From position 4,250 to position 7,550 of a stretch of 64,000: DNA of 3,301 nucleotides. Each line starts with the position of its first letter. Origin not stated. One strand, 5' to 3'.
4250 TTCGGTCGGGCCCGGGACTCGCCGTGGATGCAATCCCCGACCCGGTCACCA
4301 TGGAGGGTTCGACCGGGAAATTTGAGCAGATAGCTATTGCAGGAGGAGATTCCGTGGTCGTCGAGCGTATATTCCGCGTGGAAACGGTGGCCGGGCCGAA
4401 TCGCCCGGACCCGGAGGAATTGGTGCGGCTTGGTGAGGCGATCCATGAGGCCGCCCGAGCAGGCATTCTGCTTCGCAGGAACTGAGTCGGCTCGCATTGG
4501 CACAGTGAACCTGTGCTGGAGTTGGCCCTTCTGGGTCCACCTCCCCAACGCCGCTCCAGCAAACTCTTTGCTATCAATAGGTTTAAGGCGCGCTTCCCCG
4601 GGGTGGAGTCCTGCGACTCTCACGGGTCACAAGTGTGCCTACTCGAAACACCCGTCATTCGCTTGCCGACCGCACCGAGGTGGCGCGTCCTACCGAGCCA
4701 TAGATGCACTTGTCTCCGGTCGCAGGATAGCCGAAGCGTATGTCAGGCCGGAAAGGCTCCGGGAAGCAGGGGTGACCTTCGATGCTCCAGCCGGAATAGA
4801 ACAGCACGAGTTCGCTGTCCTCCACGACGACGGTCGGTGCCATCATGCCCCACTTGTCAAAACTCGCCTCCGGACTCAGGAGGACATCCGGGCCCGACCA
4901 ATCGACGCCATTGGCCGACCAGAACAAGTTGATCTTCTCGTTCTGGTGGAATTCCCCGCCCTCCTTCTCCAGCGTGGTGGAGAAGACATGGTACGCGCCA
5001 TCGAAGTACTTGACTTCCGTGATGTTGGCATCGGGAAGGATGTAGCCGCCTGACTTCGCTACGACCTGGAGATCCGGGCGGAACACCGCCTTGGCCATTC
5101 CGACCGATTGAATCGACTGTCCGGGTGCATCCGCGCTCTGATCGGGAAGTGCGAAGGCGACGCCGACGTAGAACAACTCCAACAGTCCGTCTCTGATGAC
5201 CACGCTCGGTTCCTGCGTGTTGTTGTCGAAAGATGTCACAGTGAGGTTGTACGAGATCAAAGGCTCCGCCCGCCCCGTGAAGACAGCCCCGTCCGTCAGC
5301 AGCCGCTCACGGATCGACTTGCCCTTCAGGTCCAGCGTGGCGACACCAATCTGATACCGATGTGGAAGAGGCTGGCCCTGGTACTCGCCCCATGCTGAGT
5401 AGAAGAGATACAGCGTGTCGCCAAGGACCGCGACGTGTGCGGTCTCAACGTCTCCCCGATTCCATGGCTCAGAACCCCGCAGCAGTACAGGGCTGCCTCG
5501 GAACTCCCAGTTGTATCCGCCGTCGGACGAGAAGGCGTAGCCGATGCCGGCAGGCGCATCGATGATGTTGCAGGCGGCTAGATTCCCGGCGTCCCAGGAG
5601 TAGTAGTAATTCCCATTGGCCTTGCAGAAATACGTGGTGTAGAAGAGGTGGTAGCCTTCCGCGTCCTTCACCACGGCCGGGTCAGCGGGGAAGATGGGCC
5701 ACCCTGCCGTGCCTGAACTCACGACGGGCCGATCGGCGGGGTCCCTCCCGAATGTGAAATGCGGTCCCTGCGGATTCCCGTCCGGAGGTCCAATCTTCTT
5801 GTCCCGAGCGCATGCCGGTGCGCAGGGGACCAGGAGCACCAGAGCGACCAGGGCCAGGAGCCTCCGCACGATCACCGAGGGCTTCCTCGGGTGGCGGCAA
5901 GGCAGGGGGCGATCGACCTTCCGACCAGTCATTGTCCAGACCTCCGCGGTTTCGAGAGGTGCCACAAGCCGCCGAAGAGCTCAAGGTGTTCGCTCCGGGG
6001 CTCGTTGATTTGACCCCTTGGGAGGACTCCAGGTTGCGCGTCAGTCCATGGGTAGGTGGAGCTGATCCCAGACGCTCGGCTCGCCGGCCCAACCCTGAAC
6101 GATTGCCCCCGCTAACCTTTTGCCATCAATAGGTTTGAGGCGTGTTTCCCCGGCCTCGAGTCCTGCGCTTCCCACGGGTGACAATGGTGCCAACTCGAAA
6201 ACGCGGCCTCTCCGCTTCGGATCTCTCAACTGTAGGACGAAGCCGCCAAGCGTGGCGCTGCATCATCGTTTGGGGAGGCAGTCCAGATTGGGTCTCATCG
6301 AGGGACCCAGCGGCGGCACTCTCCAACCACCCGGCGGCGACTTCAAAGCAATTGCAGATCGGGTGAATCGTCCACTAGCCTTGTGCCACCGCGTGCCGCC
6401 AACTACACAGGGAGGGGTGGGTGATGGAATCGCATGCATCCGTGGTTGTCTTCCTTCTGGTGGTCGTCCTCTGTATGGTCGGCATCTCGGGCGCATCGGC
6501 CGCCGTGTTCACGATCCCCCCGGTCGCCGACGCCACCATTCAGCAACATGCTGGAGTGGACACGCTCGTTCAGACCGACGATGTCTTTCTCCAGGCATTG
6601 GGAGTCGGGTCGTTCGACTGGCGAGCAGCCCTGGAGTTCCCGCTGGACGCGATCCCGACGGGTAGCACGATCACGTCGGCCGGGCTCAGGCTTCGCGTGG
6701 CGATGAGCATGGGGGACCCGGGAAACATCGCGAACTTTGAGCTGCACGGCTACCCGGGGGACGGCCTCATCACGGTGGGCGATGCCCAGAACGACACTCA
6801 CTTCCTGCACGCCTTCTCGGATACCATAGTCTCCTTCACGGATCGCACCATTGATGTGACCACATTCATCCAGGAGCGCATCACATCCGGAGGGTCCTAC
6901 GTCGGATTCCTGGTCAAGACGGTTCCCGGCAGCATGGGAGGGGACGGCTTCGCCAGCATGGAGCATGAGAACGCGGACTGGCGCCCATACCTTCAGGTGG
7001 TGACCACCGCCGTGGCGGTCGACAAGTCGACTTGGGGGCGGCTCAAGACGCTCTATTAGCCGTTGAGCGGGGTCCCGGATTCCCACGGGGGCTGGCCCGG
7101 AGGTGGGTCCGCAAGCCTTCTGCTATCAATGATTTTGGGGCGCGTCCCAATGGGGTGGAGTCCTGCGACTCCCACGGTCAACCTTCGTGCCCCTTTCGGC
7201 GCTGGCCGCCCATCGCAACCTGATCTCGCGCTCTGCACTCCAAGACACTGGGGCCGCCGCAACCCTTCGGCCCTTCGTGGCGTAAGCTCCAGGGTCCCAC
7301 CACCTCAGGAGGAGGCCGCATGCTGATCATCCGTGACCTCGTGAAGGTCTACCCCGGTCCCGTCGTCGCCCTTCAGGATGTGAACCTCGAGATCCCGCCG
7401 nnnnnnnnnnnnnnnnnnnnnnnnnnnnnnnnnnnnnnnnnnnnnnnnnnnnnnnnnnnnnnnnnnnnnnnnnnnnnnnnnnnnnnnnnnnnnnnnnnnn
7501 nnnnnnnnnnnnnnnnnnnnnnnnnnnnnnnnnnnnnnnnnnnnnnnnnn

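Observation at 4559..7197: Three direct copies of a conserved ~90-nt element delimit two secreted-protein genes like cassettes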

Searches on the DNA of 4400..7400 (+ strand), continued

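Call 61: search_with_rna_model(model_id=R1, sources=[L094], max_evalue=5, filters=off, show_alignments=3)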
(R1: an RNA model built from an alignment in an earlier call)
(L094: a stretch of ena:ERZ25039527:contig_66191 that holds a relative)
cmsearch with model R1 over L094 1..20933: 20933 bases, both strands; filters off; matches with E-value up to 5: 11.
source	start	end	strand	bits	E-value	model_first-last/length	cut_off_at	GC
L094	9783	9891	+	15.2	0.015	1-100/100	no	0.57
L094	9738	9830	-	9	0.7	1-100/100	no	0.59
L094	1163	1204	-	7.4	1.9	1-100/100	no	0.69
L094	12627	12683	-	7.3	2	1-100/100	no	0.61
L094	7514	7572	-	6.6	3.1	1-100/100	no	0.59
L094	20454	20542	+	6.1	4.2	1-100/100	no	0.69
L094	4685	4700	+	6.1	4.3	53-68/100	no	0.69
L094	8906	8981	+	6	4.4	1-100/100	no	0.64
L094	5911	5948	+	5.9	4.7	1-100/100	no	0.55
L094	3825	3898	+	5.9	4.9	1-100/100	no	0.68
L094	7908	7954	+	5.9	4.9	1-100/100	no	0.66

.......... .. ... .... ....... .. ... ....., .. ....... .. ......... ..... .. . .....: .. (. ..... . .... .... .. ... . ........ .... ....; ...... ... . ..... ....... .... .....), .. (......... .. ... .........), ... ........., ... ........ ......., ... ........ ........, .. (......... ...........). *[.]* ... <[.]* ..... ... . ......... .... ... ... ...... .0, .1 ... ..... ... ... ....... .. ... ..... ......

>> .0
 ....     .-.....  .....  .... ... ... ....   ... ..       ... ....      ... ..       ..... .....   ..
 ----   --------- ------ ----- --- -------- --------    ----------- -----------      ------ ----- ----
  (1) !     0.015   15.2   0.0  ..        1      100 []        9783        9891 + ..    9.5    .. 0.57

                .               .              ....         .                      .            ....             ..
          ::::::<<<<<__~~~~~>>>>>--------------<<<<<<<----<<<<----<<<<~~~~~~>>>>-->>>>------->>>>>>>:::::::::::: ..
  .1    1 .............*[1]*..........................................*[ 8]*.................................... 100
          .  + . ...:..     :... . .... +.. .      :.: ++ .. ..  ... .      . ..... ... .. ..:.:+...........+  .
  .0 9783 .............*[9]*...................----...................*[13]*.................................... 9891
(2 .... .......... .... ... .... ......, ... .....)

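Call 73: search_dna_similar(query=window:4545-4660:+, collection=plasmids, mode=distant, max_evalue=0.01, max_rows=10)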
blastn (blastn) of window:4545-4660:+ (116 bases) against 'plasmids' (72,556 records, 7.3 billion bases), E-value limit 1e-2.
No match.
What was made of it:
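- Tried and rejected: No match (call 73).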

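Call 94: search_rna_families(source=L094, start=9600, end=10050, threshold=evalue, max_evalue=5)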
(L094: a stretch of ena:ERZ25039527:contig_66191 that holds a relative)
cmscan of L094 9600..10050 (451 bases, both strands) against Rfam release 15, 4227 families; matches with E-value up to 5: 3.
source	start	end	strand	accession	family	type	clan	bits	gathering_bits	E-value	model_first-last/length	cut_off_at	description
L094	9611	9662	+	RF00662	mir-132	Gene; miRNA;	-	20.7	52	0.074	1-84/84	no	mir-132 microRNA precursor family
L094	9962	10015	-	RF01119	sR32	Gene; snRNA; snoRNA; CD-box;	-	13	40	0.48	1-57/57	no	Small nucleolar RNA sR32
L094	9928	9986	-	RF01138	sR23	Gene; snRNA; snoRNA; CD-box;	-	12.2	45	1.4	1-54/54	no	Small nucleolar RNA sR23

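Call 95: search_rna_families(source=L085, start=9450, end=10050, threshold=evalue, max_evalue=5)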
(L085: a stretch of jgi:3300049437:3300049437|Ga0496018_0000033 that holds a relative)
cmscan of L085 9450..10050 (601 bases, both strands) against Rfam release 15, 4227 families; matches with E-value up to 5: 1.
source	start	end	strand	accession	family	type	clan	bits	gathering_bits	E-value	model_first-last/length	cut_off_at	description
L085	9983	10014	-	RF03157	L31-Gammaproteobacteria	Cis-reg; leader;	CL00118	13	33.2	4.8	1-53/53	no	L31-Gammaproteobacteria ribosomal protein leader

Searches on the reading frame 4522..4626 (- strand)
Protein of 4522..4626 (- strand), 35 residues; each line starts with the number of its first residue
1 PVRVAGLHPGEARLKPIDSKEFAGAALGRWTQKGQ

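Call 81: search_protein_representatives(alignment_id=A7)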
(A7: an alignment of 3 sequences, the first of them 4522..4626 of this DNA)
Query: 3 sequences, 35 profile positions. Proteins with E-value up to 0.001 (for the whole library): 1; up to 1e-10: 1; up to 1e-30: 0. The best 1 are listed.
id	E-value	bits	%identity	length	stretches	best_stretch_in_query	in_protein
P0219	5.0e-24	99.7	-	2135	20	18-28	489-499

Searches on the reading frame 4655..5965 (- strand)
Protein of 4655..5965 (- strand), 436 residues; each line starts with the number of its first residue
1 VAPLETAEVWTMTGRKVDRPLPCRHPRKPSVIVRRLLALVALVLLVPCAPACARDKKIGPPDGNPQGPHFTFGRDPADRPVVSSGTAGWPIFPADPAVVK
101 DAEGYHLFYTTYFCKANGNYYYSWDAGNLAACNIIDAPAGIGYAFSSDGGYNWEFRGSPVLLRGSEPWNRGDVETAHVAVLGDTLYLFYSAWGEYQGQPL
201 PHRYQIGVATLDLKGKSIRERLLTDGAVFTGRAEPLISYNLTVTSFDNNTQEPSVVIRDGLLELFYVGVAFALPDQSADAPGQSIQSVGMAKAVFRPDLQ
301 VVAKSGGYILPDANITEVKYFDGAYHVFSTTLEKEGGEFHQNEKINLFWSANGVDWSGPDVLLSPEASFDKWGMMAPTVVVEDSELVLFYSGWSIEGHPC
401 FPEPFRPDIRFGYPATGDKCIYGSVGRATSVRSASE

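Call 15: search_protein_families(library=pfam, proteins=[window:4655-5965:-], max_evalue=0.01)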
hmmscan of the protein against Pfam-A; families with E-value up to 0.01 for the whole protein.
window:4655-5965:- (436 aa): 1 family
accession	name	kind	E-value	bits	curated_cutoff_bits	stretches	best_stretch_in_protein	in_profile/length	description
PF00251.26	Glyco_hydro_32N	-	0.00061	19.9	22.1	1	319-393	16-88/307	Glycosyl hydrolases family 32 N-terminal domain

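Call 48: find_homologous_proteins(query=window:4655-5875:-, max_evalue=1e-10)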
Query window:4655-5875:- (406 aa): 91 proteins with E <= 1e-10 among 8000 candidates.
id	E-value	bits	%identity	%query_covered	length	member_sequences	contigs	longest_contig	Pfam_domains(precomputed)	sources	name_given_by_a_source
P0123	9.9e-282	952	100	100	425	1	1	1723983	-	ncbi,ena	-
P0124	4.2e-211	719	75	99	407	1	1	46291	-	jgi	jgi:hypothetical protein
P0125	5.5e-208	709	76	99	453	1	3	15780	-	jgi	jgi:predicted GH43/DUF377 family glycosyl hydrolase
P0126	2.1e-189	648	68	99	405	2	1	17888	PF00251.27,PF04041.20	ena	-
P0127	2.7e-184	631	67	99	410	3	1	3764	PF00251.27,PF04041.20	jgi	jgi:predicted GH43/DUF377 family glycosyl hydrolase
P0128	2.1e-171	589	62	99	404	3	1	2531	PF00251.27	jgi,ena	-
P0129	7.2e-171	587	65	98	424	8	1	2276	PF00251.27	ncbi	ncbi:MAG: hypothetical protein P8Y62_07860 [candidate division WOR-3 bacterium]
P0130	1.9e-168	579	71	63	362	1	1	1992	-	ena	-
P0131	1.9e-165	569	61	99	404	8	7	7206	PF00251.27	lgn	-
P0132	2.8e-165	568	60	100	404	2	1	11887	-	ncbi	-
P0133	5.3e-165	567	61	99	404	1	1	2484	PF00251.27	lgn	-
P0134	1.3e-164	566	61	99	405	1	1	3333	-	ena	-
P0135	3.3e-164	565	62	99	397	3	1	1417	PF00251.27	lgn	-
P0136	4.7e-164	564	61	99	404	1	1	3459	PF04041.20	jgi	jgi:predicted GH43/DUF377 family glycosyl hydrolase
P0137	1.4e-163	563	64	95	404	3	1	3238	PF00251.27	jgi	jgi:predicted GH43/DUF377 family glycosyl hydrolase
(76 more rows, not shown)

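Call 49: find_encoding_contigs(protein=P0123, flank=10000, max_places=3)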
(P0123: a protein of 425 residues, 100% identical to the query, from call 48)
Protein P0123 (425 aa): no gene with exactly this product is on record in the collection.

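Call 50: find_encoding_contigs(protein=P0125, flank=5000, max_places=4)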
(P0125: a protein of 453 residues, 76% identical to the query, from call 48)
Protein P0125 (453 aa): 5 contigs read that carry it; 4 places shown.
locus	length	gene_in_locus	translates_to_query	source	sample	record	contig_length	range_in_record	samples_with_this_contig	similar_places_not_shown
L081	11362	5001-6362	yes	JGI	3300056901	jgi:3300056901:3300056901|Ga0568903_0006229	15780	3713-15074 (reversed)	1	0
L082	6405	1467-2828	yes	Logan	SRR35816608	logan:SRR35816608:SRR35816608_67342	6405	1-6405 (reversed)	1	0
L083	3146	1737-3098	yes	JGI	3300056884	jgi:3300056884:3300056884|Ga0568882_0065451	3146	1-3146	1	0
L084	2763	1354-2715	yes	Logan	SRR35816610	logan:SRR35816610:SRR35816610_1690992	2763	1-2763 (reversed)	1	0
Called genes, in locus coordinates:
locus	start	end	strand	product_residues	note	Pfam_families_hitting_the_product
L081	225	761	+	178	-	-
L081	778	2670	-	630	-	PF13650:Asp_protease_2, PF13975:gag-asp_proteas (weak), PF13180:PDZ_2 (weak), PF17820:PDZ_6 (weak)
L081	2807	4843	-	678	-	PF03577:Peptidase_C69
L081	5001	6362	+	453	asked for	-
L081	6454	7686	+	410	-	PF00144:Beta-lactamase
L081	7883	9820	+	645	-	PF00756:Esterase (weak), PF01738:DLH, PF02230:Abhydrolase_2, PF00326:Peptidase_S9 (weak)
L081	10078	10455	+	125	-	PF00392:GntR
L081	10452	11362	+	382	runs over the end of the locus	PF01145:Band_7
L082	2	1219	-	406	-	?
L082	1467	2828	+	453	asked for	-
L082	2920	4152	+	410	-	PF00144:Beta-lactamase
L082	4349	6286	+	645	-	PF00756:Esterase (weak), PF01738:DLH, PF02230:Abhydrolase_2, PF00326:Peptidase_S9 (weak)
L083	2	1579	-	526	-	?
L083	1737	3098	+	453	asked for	-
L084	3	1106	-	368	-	?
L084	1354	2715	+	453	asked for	-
